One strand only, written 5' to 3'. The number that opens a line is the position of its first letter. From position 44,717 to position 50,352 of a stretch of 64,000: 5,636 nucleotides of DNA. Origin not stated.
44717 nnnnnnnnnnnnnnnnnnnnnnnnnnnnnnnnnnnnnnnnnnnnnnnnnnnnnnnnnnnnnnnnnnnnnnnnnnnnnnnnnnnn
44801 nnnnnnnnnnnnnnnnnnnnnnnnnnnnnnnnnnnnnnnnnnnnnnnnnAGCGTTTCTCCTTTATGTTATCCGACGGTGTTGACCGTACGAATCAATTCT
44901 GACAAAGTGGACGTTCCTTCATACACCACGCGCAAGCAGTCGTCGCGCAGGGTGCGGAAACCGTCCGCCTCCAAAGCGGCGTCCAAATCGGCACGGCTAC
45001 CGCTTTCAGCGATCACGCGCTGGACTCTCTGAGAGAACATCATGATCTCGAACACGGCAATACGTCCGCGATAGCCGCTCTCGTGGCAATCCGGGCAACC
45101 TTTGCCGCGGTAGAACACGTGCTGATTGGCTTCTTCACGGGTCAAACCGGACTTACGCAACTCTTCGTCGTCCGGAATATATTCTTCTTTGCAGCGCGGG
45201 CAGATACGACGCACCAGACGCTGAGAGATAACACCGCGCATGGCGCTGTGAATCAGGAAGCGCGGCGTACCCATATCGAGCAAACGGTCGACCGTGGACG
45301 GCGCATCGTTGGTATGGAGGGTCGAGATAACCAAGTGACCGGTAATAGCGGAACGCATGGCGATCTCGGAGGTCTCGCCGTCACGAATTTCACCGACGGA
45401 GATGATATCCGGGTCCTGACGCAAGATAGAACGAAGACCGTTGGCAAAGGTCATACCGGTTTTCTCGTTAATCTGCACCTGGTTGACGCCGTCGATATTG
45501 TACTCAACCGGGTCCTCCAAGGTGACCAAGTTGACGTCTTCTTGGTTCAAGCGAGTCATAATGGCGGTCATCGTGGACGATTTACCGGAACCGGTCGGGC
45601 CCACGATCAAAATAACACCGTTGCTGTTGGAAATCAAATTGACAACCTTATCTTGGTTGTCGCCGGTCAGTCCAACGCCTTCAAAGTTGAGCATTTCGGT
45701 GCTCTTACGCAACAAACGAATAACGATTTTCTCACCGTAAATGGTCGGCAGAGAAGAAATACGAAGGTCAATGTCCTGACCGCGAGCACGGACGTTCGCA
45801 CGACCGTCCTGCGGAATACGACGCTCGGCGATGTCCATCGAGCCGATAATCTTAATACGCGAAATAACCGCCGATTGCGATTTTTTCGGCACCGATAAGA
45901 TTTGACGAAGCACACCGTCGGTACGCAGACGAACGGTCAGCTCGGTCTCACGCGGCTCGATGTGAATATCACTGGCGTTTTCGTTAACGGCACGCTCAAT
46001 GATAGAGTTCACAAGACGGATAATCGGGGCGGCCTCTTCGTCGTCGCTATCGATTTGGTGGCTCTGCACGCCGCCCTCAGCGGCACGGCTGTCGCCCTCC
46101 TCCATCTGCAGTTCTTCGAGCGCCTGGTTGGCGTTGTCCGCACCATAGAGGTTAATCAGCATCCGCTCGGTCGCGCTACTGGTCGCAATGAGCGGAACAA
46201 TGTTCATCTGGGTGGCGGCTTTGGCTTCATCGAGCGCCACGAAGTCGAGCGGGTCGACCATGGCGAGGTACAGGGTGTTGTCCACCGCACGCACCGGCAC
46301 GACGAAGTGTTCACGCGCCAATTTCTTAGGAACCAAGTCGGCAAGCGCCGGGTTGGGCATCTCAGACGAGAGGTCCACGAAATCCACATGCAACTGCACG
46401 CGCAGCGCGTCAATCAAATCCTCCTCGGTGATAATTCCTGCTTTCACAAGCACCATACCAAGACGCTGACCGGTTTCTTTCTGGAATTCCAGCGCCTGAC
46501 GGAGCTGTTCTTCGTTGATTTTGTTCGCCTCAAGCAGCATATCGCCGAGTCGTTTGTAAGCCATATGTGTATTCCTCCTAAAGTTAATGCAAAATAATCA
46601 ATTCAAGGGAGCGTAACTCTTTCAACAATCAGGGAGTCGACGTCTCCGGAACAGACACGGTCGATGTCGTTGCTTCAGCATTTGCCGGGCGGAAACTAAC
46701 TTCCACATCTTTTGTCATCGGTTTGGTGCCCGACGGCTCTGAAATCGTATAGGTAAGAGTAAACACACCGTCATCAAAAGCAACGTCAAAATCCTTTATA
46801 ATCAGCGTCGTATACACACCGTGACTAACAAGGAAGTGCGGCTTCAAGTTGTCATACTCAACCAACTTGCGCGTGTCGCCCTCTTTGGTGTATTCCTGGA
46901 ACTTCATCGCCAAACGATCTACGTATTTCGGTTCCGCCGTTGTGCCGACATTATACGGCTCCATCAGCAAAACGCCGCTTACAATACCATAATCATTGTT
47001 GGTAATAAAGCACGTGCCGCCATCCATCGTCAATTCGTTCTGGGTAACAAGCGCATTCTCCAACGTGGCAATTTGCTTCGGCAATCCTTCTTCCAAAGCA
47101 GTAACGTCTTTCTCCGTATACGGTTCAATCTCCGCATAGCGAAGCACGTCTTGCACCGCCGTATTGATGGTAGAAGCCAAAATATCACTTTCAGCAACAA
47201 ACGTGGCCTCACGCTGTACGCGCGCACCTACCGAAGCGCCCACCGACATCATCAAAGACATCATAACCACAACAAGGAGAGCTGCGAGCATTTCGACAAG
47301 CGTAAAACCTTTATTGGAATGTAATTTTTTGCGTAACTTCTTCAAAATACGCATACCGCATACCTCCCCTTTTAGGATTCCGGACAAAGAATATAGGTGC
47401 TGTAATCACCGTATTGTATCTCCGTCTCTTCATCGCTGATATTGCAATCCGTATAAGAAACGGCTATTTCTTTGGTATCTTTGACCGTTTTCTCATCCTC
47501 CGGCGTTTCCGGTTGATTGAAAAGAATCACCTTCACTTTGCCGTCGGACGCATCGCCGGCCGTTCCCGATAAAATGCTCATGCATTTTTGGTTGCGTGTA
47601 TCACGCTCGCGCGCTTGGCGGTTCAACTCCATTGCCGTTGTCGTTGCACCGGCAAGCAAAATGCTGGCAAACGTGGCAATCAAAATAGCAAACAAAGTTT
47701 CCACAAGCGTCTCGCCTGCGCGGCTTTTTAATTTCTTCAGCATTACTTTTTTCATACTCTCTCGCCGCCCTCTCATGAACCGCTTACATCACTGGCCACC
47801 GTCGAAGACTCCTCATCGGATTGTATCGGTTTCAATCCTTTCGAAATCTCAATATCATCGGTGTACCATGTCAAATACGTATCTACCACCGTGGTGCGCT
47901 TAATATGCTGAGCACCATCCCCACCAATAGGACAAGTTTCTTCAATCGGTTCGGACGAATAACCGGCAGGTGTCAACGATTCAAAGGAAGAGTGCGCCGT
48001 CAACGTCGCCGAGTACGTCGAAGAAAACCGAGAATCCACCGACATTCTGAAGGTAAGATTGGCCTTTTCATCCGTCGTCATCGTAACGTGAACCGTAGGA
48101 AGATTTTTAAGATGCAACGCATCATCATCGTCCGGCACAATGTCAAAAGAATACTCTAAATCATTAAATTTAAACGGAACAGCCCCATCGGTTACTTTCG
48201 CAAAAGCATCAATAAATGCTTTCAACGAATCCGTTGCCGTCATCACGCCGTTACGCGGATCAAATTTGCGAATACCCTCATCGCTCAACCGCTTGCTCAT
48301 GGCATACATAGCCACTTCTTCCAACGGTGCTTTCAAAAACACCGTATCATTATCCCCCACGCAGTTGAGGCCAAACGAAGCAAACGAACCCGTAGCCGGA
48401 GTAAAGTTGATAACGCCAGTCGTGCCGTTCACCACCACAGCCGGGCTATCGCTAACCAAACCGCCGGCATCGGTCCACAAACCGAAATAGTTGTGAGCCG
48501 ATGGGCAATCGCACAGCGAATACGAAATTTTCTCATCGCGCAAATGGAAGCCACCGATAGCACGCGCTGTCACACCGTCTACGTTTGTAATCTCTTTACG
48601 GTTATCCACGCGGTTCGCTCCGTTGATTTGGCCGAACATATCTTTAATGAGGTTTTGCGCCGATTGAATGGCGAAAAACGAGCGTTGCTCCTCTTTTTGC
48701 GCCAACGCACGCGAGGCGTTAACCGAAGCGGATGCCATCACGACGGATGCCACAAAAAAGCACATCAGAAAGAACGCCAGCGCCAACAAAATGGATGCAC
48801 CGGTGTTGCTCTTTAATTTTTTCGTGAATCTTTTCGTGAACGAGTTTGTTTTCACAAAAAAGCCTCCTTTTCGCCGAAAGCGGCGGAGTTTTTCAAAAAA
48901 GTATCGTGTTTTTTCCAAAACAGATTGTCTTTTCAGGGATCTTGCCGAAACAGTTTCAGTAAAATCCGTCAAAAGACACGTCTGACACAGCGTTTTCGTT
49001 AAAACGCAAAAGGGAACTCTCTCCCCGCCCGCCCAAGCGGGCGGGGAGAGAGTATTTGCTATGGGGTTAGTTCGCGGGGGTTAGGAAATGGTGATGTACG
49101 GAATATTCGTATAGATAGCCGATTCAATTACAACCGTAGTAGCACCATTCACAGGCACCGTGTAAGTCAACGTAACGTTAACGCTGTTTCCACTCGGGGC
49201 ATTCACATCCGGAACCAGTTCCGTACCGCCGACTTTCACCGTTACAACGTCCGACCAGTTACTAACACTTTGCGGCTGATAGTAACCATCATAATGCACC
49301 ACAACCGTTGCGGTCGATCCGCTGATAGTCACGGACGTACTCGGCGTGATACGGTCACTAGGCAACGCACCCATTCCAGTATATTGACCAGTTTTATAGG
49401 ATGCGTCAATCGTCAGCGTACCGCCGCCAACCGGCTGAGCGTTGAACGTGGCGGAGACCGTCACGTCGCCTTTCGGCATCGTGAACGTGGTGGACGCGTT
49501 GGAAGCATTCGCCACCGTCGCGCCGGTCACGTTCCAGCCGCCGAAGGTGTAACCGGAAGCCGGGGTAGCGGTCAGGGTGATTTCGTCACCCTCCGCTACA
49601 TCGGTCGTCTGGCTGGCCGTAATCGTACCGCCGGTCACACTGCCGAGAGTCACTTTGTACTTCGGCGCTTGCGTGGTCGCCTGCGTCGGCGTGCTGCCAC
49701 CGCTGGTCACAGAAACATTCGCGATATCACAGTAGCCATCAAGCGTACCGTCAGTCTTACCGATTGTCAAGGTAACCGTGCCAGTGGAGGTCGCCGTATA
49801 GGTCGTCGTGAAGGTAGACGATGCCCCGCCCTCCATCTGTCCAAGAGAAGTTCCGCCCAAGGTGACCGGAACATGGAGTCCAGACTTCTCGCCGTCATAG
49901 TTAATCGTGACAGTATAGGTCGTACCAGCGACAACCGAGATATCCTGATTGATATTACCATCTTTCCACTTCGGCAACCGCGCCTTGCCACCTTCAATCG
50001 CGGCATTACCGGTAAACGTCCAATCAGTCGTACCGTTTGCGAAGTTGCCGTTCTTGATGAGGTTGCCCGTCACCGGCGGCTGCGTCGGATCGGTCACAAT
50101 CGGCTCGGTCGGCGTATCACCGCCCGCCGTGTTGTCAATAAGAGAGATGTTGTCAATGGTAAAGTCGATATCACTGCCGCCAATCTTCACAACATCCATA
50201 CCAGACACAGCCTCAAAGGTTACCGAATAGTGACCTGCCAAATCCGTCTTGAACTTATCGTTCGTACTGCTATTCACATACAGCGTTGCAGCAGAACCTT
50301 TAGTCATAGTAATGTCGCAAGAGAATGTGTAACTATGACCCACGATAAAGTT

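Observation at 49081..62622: A 4,513-aa giant pilin: prepilin N-terminus fused to a multi-module adhesin as first gene of a type IV pilus operon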

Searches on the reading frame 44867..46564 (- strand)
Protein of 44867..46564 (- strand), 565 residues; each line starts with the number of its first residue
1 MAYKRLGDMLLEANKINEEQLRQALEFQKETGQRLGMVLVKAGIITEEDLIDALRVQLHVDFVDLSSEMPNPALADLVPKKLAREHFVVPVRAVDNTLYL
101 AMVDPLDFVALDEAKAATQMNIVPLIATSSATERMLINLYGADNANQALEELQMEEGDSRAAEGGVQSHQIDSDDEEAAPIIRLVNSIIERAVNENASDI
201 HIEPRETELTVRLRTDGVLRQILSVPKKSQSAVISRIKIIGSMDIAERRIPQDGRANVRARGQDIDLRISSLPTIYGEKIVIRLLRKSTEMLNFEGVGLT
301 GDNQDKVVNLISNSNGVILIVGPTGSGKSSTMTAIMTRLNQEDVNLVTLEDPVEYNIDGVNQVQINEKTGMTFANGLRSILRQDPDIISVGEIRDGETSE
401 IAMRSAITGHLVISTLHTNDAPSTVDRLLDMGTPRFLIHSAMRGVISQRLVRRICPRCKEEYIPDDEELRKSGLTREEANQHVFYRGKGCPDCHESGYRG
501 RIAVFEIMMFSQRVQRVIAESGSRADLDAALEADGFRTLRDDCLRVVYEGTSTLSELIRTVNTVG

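Call 6: search_protein_families(library=pfam, proteins=[window:44867-46564:-], max_evalue=0.01)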
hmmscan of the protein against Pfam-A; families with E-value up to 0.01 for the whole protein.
window:44867-46564:- (565 aa): 15 families
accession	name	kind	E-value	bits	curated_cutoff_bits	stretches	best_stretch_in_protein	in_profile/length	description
PF00437.27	T2SSE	-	2e-130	435.2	24.9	1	176-559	3-370/370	Type II/IV secretion system protein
PF05157.20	MshEN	-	9e-20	70.9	23.1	1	59-143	2-87/90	MshEN domain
PF13476.12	AAA_23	-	0.00012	23.3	27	1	304-336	11-40/201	AAA domain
PF13401.12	AAA_22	-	0.00012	22.8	27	1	314-359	4-33/130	AAA domain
PF12775.13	AAA_7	-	0.00013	22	25.8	1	307-348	25-66/181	P-loop containing dynein motor region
PF13191.12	AAA_16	-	0.00016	22.7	32.6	1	314-355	23-63/167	AAA ATPase domain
PF20720.3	nSTAND3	-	0.00022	21.4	27.2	1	312-354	14-56/155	Novel STAND NTPase 3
PF13555.12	AAA_29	-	0.00042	20.4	27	1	313-339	20-46/61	P-loop containing region of AAA domain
PF04851.21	ResIII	-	0.00048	20.5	22.5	1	306-343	14-51/164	Type III restriction enzyme, res subunit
PF13604.12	AAA_30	-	0.0009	19.5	27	1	302-346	4-49/191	AAA domain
PF00005.33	ABC_tran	-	0.0018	19.3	25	1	308-344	4-40/137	ABC transporter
PF01935.23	DUF87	-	0.0022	18.6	23.2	1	318-345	26-54/220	Helicase HerA, central domain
PF25199.1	nSTAND_NTPase5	-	0.0069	16.7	34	0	312-354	38-81/145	Novel STAND NTPase 5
PF13173.12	AAA_14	-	0.0072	16.8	27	0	315-359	2-47/129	AAA domain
PF02562.22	PhoH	-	0.0083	16.1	27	0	302-348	7-53/205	PhoH-like protein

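Call 25: find_encoding_contigs(protein=window:44867-46564:-, flank=10000, max_places=6)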
Protein window:44867-46564:- (565 aa): no gene with exactly this product is on record in the collection.

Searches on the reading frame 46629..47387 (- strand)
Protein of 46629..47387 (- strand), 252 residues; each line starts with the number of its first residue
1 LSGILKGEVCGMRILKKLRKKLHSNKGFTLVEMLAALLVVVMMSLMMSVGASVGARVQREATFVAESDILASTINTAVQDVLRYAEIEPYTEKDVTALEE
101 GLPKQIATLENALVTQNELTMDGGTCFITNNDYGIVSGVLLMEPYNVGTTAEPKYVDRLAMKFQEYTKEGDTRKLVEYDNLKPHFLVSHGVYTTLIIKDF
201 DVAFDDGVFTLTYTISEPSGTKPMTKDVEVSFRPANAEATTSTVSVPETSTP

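Call 6: search_protein_families(library=pfam, proteins=[window:46629-47387:-], max_evalue=0.01)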
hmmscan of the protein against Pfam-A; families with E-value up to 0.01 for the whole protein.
window:46629-47387:- (252 aa): 1 family
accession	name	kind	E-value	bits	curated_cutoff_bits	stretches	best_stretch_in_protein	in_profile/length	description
PF07963.17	N_methyl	-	4.7e-05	23.2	21.2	1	24-47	3-26/27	Prokaryotic N-terminal methylation motif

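Call 9: search_protein_families(library=ncbifam, proteins=[window:46629-47387:-], max_evalue=0.1)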
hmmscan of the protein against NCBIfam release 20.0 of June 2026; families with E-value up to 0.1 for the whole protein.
window:46629-47387:- (252 aa): 13 families
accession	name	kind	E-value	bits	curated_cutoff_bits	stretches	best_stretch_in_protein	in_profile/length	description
NF040982.1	ComGD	equivalog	5.4e-05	23.6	70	1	25-60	1-36/139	competence type IV pilus minor pilin ComGD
NF041002.1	pilin_ComGF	equivalog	7.6e-05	23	80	1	25-53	1-29/139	competence type IV pilus minor pilin ComGF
TIGR02532.1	IV_pilin_GFxxxE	domain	9.5e-05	22.1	16.3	1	26-46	2-22/24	prepilin-type N-terminal cleavage/methylation domain-containing protein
NF041013.1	T4P_ComGE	equivalog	0.00065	19.8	49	1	24-46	2-24/83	competence type IV pilus minor pilin ComGE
NF040999.1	pilin_ComGC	equivalog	0.0076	16.4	75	1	26-46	2-22/84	competence type IV pilus major pilin ComGC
TIGR02596.1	TIGR02596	subfamily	0.011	15.8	70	1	28-81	1-51/196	Verru_Chthon cassette protein D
NF007800.0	PRK10506.1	equivalog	0.013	15.3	158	1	21-46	4-29/163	prepilin peptidase-dependent protein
TIGR01708.2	typeII_sec_gspH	equivalog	0.021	14.8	80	1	26-66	2-41/169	type II secretion system minor pseudopilin GspH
NF038303.1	EPS_HpsB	equivalog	0.023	14.7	150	1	24-60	1-39/211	hormogonium polysaccharide secretion pseudopilin HpsB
NF033740.0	MarP_fam_protase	equivalog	0.027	13.5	250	1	2-64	29-88/390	MarP family serine protease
NF038304.1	EPS_HpsC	equivalog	0.031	13.8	200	1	17-104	12-98/318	hormogonium polysaccharide secretion pseudopilin HpsC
TIGR01710.1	typeII_sec_gspG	equivalog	0.042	13.9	88.85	1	26-84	1-59/134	type II secretion system major pseudopilin GspG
NF045890.1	conj_pls20_p028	equivalog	0.063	12.1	150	1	29-98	95-163/377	pLS20_p028 family conjugation system transmembrane protein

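Call 82: search_solved_structures(query=A4, max_evalue=1)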
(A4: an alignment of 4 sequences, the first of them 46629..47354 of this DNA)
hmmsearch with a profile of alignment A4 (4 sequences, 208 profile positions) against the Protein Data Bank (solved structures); distinct sequences matched with E-value up to 1: 2.
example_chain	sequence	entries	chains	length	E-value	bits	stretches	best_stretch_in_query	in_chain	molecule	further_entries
9egp_A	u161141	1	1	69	0.00099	22.1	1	9-59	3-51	Geopilin domain 1 protein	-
7tgg_A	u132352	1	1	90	0.018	18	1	7-39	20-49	Geopilin domain 1 protein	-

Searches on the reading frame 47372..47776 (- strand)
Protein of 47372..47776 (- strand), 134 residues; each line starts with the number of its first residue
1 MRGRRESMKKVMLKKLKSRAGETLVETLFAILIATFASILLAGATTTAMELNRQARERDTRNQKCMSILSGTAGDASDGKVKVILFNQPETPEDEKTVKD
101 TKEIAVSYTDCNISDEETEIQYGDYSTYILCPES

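Call 6: search_protein_families(library=pfam, proteins=[window:47372-47776:-], max_evalue=0.01)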
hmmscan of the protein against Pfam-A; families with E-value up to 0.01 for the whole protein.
window:47372-47776:- (134 aa): 0 families

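Call 9: search_protein_families(library=ncbifam, proteins=[window:47372-47776:-], max_evalue=0.1)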
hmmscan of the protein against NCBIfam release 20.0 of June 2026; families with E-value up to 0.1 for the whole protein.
window:47372-47776:- (134 aa): 6 families
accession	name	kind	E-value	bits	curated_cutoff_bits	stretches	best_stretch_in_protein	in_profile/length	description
NF012035.0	PRK15491.1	equivalog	0.0047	16.2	362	1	55-127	194-262/374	replication factor A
NF007543.0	PRK10158.1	equivalog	0.0097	15.6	286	1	3-115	37-146/219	bifunctional tRNA pseudouridine(32) synthase/23S rRNA pseudouridine(746) synthase RluA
NF041002.1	pilin_ComGF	equivalog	0.011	16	80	1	23-60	5-42/139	competence type IV pilus minor pilin ComGF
TIGR00537.1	hemK_rel_arch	hypoth_equivalog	0.014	15.1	87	1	53-105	55-108/179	HemK2/MTQ2 family protein methyltransferase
NF041013.1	T4P_ComGE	equivalog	0.021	14.9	49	1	21-58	5-42/83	competence type IV pilus minor pilin ComGE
NF011529.0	PRK14968.1-3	equivalog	0.035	13.5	162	1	46-106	59-125/198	putative methyltransferase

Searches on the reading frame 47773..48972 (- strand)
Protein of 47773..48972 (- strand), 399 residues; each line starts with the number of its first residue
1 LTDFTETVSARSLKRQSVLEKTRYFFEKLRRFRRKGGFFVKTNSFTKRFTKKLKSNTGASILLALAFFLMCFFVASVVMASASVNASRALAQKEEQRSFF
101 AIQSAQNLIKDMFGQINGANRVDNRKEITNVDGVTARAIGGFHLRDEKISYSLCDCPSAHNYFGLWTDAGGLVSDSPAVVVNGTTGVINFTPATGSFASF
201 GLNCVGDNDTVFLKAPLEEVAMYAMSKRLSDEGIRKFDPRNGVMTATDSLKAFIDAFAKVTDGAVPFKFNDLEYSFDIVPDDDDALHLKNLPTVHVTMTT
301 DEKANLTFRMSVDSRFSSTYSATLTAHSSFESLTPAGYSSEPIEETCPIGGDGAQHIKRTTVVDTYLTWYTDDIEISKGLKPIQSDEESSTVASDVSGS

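Call 6: search_protein_families(library=pfam, proteins=[window:47773-48972:-], max_evalue=0.01)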
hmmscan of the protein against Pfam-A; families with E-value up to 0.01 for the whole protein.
window:47773-48972:- (399 aa): 0 families

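Call 9: search_protein_families(library=ncbifam, proteins=[window:47773-48972:-], max_evalue=0.1)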
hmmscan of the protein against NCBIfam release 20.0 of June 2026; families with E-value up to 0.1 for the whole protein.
window:47773-48972:- (399 aa): 0 families

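Call 83: search_solved_structures(query=A2, max_evalue=1)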
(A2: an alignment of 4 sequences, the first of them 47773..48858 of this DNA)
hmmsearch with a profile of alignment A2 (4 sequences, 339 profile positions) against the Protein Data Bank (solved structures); distinct sequences matched with E-value up to 1: 0.

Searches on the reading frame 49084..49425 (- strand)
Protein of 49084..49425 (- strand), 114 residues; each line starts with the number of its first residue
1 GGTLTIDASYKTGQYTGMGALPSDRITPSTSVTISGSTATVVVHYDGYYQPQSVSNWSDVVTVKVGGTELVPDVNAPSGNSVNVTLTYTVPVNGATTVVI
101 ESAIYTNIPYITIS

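Call 58: search_protein_families(library=pfam, proteins=[window:49084-49425:-], max_evalue=10)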
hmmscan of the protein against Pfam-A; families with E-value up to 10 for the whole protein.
window:49084-49425:- (114 aa): 1 family
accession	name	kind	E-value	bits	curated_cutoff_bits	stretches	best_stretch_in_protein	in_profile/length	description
PF14352.11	DUF4402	-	1.9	9.6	25.2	1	1-17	105-121/129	Domain of unknown function (DUF4402)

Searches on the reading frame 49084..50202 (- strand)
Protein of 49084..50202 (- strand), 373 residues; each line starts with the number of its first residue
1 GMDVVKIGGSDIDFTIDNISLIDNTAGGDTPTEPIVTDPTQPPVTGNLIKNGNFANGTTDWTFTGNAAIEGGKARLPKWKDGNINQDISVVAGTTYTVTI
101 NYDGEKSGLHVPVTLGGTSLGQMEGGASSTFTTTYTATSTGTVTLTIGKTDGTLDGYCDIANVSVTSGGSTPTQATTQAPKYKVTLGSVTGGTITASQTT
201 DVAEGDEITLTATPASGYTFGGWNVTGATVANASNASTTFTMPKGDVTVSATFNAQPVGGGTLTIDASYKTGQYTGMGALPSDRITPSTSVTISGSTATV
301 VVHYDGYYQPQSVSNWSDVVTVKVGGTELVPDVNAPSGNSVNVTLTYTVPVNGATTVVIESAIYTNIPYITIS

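Call 8: search_protein_families(library=pfam, proteins=[window:49084-50202:-], max_evalue=1)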
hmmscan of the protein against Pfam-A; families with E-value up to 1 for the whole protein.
window:49084-50202:- (373 aa): 3 families
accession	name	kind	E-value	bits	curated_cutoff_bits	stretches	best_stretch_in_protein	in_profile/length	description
PF18998.6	Flg_new_2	-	8.7e-19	67.7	23.6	1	182-256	1-72/73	Divergent InlB B-repeat domain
PF17137.9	DUF5110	-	0.033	14.7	27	1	124-156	26-57/71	Domain of unknown function (DUF5110)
PF04862.18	DUF642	-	0.056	13.7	27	1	81-101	65-85/157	Protein of unknown function (DUF642)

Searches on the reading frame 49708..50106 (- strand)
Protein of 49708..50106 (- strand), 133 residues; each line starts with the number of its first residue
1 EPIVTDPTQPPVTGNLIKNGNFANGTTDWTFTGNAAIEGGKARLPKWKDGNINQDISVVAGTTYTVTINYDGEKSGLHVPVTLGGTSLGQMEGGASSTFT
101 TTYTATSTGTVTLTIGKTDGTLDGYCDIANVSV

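Call 58: search_protein_families(library=pfam, proteins=[window:49708-50106:-], max_evalue=10)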
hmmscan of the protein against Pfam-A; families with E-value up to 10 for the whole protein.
window:49708-50106:- (133 aa): 5 families
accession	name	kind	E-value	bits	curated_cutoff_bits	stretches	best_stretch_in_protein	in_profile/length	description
PF02018.23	CBM_4_9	-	0.0002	22.2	25.9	1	14-119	1-122/136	Carbohydrate binding domain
PF04862.18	DUF642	-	0.00061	20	27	2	49-69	65-85/157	Protein of unknown function (DUF642)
PF17137.9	DUF5110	-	0.015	15.8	27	1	92-124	26-57/71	Domain of unknown function (DUF5110)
PF12822.12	ECF_trnsprt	-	0.24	11.8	30.7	1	76-113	29-67/169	ECF transporter, substrate-specific component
PF16640.11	Big_3_5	-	2.1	9.4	35.5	2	23-74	27-73/88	Bacterial Ig-like domain (group 3)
